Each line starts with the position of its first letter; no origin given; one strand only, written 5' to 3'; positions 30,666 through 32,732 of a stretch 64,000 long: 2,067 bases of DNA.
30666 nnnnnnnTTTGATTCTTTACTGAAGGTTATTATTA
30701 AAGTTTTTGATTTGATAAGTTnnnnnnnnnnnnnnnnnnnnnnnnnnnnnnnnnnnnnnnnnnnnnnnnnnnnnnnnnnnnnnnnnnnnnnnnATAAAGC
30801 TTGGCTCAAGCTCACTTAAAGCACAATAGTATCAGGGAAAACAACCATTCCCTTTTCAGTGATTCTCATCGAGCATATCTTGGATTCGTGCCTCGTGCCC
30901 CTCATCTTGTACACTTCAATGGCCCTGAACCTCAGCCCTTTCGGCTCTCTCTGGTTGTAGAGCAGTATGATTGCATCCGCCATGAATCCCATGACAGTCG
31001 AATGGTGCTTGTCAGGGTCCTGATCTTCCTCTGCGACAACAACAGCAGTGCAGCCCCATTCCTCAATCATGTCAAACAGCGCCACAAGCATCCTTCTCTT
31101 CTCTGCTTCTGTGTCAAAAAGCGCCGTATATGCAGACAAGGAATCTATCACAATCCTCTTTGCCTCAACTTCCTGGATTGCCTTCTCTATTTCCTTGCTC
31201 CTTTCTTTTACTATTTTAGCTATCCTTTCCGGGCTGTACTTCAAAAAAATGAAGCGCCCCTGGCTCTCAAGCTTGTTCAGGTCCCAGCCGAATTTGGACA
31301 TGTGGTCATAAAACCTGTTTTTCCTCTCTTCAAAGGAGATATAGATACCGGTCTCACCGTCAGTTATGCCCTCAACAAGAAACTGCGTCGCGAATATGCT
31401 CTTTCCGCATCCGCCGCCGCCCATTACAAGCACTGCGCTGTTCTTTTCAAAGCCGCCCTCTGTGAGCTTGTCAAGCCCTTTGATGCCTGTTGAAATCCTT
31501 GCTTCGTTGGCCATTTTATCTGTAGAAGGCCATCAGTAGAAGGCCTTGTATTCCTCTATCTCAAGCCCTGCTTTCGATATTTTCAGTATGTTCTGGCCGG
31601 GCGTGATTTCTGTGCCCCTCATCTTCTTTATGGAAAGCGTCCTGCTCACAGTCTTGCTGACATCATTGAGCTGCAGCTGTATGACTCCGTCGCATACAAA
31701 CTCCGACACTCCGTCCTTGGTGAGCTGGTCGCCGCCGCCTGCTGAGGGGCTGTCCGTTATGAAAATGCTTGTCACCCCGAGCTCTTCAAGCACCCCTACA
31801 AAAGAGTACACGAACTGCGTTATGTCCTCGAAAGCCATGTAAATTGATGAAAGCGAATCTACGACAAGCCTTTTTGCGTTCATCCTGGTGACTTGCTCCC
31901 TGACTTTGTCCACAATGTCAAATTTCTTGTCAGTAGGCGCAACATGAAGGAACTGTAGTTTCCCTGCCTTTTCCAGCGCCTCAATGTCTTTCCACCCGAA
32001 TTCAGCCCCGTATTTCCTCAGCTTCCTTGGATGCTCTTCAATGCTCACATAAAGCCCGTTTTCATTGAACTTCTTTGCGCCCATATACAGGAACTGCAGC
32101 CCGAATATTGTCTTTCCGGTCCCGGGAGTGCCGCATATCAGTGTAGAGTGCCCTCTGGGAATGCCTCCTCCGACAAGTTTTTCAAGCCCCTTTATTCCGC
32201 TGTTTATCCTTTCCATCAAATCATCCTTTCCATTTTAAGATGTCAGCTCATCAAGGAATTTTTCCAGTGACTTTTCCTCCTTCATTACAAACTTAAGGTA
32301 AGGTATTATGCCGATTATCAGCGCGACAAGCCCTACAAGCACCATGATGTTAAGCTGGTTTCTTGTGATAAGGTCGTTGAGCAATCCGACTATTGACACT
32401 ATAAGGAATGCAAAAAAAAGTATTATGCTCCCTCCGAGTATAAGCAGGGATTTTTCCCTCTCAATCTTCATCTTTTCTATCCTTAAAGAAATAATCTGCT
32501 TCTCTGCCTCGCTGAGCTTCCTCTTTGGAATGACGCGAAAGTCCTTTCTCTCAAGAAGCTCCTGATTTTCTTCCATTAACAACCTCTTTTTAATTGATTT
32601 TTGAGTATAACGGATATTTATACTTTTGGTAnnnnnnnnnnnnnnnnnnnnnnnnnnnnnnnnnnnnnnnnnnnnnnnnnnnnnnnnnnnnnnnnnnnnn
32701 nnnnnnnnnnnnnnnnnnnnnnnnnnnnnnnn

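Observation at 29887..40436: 10.5-kb co-directional cluster: 2 RHH regulators, giant PKD surface protein, CBS membrane sensor, membrane-anchored HerA/FtsK-like ATPase and three KaiC-like ATPases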

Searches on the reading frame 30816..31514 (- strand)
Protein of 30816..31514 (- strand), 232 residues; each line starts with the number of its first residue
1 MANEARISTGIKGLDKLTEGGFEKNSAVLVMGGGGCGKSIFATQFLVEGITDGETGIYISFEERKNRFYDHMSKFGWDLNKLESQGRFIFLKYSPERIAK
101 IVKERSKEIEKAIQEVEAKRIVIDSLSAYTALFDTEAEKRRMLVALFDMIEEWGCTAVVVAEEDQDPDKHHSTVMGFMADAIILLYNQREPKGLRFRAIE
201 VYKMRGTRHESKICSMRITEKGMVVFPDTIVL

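Call 3: search_protein_families(library=pfam, proteins=[window:30816-31514:-], max_evalue=0.01)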
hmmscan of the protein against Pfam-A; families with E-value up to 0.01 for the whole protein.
window:30816-31514:- (232 aa): 9 families
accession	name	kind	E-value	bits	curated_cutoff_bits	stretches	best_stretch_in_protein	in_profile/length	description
PF06745.19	ATPase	-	1.4e-61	208.3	26.6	1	7-228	1-229/231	KaiC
PF13481.12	AAA_25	-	1.4e-10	41.5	27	1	9-161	17-188/195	AAA domain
PF03796.21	DnaB_C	-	0.00028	20.8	27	1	7-142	2-124/255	DnaB-like helicase C terminal domain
PF01637.24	ATPase_2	-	0.0015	18.8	33.2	1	23-130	18-123/225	ATPase domain predominantly from Archaea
PF13479.12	AAA_24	-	0.0016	18.8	27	1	26-139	3-86/195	AAA domain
PF08423.17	Rad51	-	0.0032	17.2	22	1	6-126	7-130/244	Rad51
PF10483.15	Elong_Iki1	-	0.0035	17.3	22.5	1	57-186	45-154/292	Elongator subunit Iki1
PF05625.17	PAXNEB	-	0.005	16.4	28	0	7-70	19-83/366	PAXNEB protein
PF13173.12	AAA_14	-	0.0059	17.1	27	0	25-70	2-46/129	AAA domain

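Call 7: search_protein_families(library=ncbifam, proteins=[window:30816-31514:-], max_evalue=0.01)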
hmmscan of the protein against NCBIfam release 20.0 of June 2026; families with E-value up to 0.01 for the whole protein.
window:30816-31514:- (232 aa): 17 families
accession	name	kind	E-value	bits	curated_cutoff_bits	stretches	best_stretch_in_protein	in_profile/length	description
NF006799.0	PRK09302.1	equivalog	3e-48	164.6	408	1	6-227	12-240/515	circadian clock protein KaiC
TIGR03880.1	KaiC_arch_3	hypoth_equivalog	7.3e-46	156.5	249.45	1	10-228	1-220/224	KaiC domain-containing protein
TIGR03877.1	thermo_KaiC_1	hypoth_equivalog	1.1e-38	133.1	307.25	1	6-230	3-237/238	KaiC domain-containing protein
TIGR02655.1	circ_KaiC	equivalog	3.5e-30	105.1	546.25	1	6-227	2-230/484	circadian clock protein KaiC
TIGR03881.1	KaiC_arch_4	hypoth_equivalog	4.1e-28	98.6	247.8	1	6-225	2-228/231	KaiC domain-containing protein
NF052589.1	ArlH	equivalog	6.1e-14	52.3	215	1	14-229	9-227/229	archaellum protein ArlH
NF004723.0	PRK06067.1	subfamily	7.5e-13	48.5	194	1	6-218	15-227/243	flagellar accessory protein FlaH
TIGR03878.1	thermo_KaiC_2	hypoth_equivalog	2.3e-12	46.8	232.2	1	19-172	30-184/259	KaiC domain-containing protein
NF006320.0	PRK08533.1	equivalog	1.1e-07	31.8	215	1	12-174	11-172/230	flagellar accessory protein FlaH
TIGR00416.1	sms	equivalog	1.2e-06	27.6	403.05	1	3-127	72-180/454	DNA repair protein RadA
NF003301.0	PRK04301.1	equivalog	6.4e-06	25.6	259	1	5-140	81-217/316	DNA repair and recombination protein RadA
TIGR02237.1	recomb_radB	equivalog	9.3e-06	25.6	172.4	1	14-223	1-209/210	DNA repair and recombination protein RadB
NF006861.0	PRK09361.1-1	equivalog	1.3e-05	24.8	278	1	4-64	2-62/235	DNA repair and recombination protein RadB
TIGR02236.1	recomb_radA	equivalog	0.00016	21.1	361.15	1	5-128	76-204/311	DNA repair and recombination protein RadA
NF004629.0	PRK05973.1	equivalog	0.00047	19.3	156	1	24-85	63-124/237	DNA helicase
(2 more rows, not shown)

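Call 72: search_protein_families(library=padloc, proteins=[window:30816-31514:-], max_evalue=0.001)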
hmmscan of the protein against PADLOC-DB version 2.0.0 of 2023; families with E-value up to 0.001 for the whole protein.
window:30816-31514:- (232 aa): 1 family
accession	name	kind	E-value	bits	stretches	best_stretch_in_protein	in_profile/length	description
PDLC04140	mad8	-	0.00047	17.8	0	21-120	23-127/314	mads_8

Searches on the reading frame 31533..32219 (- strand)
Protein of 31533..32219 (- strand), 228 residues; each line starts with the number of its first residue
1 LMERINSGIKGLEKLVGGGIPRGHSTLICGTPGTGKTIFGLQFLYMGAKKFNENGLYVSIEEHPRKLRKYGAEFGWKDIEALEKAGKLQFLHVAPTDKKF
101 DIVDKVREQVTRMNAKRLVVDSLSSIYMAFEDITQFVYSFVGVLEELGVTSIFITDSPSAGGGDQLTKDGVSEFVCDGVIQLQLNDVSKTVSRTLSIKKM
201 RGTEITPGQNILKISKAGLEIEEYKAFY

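Call 3: search_protein_families(library=pfam, proteins=[window:31533-32219:-], max_evalue=0.01)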
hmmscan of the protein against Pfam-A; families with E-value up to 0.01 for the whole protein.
window:31533-32219:- (228 aa): 5 families
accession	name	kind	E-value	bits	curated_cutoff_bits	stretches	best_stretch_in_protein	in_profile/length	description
PF06745.19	ATPase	-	1.6e-58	198.3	26.6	1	6-223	2-228/231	KaiC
PF13481.12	AAA_25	-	8.7e-10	39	27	1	3-144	13-173/195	AAA domain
PF07088.17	GvpD_P-loop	-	8.1e-05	23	24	1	23-63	10-48/189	GvpD gas vesicle protein, P-loop domain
PF13238.12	AAA_18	-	0.0045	17.9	29.4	1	27-120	2-94/128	AAA domain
PF03796.21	DnaB_C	-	0.0056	16.5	27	0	5-67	2-63/255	DnaB-like helicase C terminal domain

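Call 7: search_protein_families(library=ncbifam, proteins=[window:31533-32219:-], max_evalue=0.01)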
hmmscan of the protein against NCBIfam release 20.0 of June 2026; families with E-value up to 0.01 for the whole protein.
window:31533-32219:- (228 aa): 16 families
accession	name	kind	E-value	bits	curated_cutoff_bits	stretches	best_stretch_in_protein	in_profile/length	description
NF006799.0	PRK09302.1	equivalog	1e-44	153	408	1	2-221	10-238/515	circadian clock protein KaiC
TIGR03877.1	thermo_KaiC_1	hypoth_equivalog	1.4e-38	132.7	307.25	1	2-225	1-236/238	KaiC domain-containing protein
TIGR02655.1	circ_KaiC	equivalog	1.3e-33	116.4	546.25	1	4-221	2-228/484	circadian clock protein KaiC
TIGR03880.1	KaiC_arch_3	hypoth_equivalog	2.7e-30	105.6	249.45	1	8-221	1-217/224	KaiC domain-containing protein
TIGR03881.1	KaiC_arch_4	hypoth_equivalog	4.4e-24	85.4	247.8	1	3-206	1-212/231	KaiC domain-containing protein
NF052589.1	ArlH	equivalog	1.1e-13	51.5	215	1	12-211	9-211/229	archaellum protein ArlH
NF004723.0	PRK06067.1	subfamily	2.6e-12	46.8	194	1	4-209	15-221/243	flagellar accessory protein FlaH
TIGR00416.1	sms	equivalog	3e-10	39.5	403.05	1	3-129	74-185/454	DNA repair protein RadA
NF006320.0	PRK08533.1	equivalog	4.4e-07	29.8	215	1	10-143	11-145/230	flagellar accessory protein FlaH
TIGR03878.1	thermo_KaiC_2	hypoth_equivalog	1.5e-05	24.5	232.2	1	17-160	30-178/259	KaiC domain-containing protein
NF003301.0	PRK04301.1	equivalog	2.7e-05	23.5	259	1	2-127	80-210/316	DNA repair and recombination protein RadA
TIGR02237.1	recomb_radB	equivalog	0.00017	21.5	172.4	1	12-129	1-112/210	DNA repair and recombination protein RadB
NF006861.0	PRK09361.1-1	equivalog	0.00058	19.5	278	1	3-43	3-43/235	DNA repair and recombination protein RadB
TIGR02236.1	recomb_radA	equivalog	0.00066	19.1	361.15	1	2-127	75-206/311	DNA repair and recombination protein RadA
NF004629.0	PRK05973.1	equivalog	0.005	15.9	156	1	22-69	63-109/237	DNA helicase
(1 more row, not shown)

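Call 72: search_protein_families(library=padloc, proteins=[window:31533-32219:-], max_evalue=0.001)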
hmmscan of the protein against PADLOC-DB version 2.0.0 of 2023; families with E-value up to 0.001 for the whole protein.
window:31533-32219:- (228 aa): 1 family
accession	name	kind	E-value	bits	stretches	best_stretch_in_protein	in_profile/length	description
PDLC04140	mad8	-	2.3e-06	25.4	0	112-178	189-252/314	mads_8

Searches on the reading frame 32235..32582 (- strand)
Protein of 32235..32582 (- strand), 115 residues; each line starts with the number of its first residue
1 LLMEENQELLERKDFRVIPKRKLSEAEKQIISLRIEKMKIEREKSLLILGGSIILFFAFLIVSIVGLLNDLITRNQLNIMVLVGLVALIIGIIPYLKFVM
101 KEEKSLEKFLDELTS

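Call 3: search_protein_families(library=pfam, proteins=[window:32235-32582:-], max_evalue=0.01)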
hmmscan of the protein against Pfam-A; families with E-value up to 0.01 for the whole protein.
window:32235-32582:- (115 aa): 0 families

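Call 7: search_protein_families(library=ncbifam, proteins=[window:32235-32582:-], max_evalue=0.01)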
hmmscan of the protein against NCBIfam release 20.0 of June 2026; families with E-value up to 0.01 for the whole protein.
window:32235-32582:- (115 aa): 1 family
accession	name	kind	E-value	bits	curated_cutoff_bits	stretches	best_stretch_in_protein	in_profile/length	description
TIGR01620.2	hyp_HI0043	subfamily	0.0017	18.1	160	1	5-107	19-120/329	TIGR01620 family protein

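Call 35: search_protein_families(library=pfam, proteins=[window:32235-32582:-], max_evalue=1)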
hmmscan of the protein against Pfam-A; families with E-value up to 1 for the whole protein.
window:32235-32582:- (115 aa): 2 families
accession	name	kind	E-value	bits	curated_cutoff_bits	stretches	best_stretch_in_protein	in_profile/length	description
PF17537.7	DUF5455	-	0.012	16.5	25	1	56-106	6-57/102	Family of unknown function (DUF5455)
PF12420.13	DUF3671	-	0.14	12.1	34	1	28-104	143-217/223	Fam-L, Fam-M like protein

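Call 72: search_protein_families(library=padloc, proteins=[window:32235-32582:-], max_evalue=0.001)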
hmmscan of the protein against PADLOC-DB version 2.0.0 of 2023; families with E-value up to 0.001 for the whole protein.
window:32235-32582:- (115 aa): 0 families

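Call 93: find_related_loci(query=A6, collection=metagenome_contigs, flank=7000)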
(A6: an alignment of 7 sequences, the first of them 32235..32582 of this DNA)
Query A6 (115 aa) in metagenome_contigs; peptide patterns used: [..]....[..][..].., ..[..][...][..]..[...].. (x = any residue, [..] = any of these).
179 stretches matched a pattern; 14 encode a relative of the query (tblastn E <= 1e-3); 14 distinct loci.
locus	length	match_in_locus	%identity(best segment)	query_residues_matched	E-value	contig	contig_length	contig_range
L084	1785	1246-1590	99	1-115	2e-71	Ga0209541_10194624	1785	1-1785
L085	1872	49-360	76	12-115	2e-50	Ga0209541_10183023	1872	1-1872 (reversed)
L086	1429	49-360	72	12-115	9e-49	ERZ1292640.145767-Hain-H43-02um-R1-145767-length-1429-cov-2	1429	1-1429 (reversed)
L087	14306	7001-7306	66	12-113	4e-39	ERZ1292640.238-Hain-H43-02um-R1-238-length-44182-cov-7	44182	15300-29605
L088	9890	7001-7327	59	6-114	2e-38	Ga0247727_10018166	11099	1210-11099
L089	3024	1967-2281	61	11-115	3e-38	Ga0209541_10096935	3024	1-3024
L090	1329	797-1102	66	12-113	2e-36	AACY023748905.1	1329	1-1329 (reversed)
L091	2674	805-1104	59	14-113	1e-34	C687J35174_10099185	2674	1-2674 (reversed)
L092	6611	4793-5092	59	14-113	1e-34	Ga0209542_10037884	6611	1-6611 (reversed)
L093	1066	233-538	54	14-115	1e-28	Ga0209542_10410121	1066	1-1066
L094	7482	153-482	57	9-113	3e-27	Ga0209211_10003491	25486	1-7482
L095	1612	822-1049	56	11-95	9e-27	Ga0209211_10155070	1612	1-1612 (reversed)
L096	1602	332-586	61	11-95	2e-24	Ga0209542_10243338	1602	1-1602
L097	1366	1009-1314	40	12-113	6e-23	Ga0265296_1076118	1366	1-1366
